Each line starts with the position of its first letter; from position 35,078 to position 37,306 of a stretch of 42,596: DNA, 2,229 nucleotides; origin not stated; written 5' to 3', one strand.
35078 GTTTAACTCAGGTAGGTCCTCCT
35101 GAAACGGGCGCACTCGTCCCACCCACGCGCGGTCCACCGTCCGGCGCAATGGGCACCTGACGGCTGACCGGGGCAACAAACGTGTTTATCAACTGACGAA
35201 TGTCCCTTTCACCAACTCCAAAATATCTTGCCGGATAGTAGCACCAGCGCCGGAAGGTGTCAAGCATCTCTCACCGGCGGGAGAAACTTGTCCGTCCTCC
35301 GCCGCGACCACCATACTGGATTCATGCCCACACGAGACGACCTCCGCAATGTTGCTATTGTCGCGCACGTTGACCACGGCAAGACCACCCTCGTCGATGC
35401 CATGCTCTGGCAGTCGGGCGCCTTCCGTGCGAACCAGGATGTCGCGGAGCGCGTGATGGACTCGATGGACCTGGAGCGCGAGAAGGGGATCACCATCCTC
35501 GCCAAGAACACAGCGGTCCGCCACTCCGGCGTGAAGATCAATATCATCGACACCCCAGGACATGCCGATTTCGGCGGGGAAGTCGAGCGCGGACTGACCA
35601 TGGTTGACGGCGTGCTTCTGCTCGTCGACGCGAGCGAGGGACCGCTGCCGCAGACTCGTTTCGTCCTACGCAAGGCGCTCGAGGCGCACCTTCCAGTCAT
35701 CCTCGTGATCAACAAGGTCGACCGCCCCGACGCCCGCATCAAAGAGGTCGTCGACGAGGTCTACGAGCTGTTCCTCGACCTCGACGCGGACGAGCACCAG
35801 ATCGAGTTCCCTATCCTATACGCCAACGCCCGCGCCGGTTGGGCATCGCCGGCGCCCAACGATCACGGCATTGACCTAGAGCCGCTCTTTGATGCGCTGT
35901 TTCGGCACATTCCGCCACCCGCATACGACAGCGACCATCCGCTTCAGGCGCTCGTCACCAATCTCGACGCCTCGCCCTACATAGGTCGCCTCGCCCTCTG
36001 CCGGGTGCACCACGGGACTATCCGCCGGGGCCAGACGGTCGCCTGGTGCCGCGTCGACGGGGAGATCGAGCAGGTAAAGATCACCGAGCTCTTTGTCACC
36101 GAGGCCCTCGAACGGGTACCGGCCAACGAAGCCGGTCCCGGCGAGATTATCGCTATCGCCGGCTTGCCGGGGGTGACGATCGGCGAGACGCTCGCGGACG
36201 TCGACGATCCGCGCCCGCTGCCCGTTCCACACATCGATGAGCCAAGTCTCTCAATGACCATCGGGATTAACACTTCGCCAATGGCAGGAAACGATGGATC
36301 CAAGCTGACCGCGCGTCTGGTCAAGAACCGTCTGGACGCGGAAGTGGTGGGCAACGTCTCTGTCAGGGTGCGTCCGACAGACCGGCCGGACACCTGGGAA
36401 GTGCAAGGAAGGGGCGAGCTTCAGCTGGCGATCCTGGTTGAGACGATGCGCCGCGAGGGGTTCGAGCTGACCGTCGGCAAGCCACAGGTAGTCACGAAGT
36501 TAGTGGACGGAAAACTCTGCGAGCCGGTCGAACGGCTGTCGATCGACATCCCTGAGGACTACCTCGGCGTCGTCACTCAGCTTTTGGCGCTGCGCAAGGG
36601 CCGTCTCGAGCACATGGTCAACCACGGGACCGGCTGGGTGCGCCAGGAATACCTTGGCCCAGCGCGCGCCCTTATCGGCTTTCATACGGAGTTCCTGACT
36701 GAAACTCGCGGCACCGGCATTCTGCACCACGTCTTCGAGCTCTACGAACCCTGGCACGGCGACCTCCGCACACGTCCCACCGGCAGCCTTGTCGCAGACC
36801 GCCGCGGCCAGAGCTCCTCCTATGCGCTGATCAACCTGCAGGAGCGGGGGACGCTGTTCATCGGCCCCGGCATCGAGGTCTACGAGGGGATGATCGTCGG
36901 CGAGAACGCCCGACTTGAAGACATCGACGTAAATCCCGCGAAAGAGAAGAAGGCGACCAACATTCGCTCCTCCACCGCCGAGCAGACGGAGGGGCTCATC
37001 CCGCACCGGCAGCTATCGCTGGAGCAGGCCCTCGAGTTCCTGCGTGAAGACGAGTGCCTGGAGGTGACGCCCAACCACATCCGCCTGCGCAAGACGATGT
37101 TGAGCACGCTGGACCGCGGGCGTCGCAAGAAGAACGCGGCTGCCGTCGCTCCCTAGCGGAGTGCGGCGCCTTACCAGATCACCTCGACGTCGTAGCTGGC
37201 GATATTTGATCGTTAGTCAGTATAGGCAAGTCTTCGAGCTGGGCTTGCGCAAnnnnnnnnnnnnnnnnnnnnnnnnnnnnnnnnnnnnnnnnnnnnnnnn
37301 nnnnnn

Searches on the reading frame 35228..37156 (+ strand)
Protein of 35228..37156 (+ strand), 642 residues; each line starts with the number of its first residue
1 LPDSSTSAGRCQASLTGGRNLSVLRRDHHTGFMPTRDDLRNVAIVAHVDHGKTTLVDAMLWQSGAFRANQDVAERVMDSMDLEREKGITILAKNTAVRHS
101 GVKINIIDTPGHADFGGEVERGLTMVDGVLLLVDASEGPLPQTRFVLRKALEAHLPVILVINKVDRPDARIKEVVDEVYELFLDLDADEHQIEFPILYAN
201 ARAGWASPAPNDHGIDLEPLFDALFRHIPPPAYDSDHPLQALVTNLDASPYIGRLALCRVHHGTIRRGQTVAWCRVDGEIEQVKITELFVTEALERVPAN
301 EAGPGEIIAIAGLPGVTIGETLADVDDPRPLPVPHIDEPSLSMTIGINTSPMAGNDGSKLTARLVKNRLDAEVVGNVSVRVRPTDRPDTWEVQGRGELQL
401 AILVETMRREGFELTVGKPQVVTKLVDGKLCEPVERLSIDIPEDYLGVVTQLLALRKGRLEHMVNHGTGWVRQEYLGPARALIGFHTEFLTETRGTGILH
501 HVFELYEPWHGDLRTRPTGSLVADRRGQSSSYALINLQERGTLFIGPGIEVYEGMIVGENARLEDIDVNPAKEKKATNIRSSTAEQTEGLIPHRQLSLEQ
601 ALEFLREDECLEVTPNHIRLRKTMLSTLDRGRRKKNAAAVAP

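Call 77: search_protein_families(library=pfam, proteins=[window:35228-37156:+], max_evalue=0.00001)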
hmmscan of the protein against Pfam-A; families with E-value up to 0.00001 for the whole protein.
window:35228-37156:+ (642 aa): 6 families
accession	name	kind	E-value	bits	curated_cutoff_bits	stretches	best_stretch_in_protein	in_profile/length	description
PF00009.33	GTP_EFTU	-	6.4e-56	189.4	26.5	1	38-230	2-188/188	Elongation factor Tu GTP binding domain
PF21018.2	BipA_C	-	4.4e-43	146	23.8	1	518-626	1-109/110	TypA/BipA C-terminal domain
PF00679.30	EFG_C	-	1.2e-21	77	27.9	1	429-514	1-86/89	Elongation factor G C-terminus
PF22042.2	EF-G_D2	-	1.3e-10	41.7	27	1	239-324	2-83/84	Elongation factor G domain 2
PF03144.31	GTP_EFTU_D2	-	3e-09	37.6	30.3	1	253-323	1-73/73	Elongation factor Tu domain 2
PF01926.29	MMR_HSR1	-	2.7e-06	27.9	21.9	1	42-163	2-113/113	50S ribosome-binding GTPase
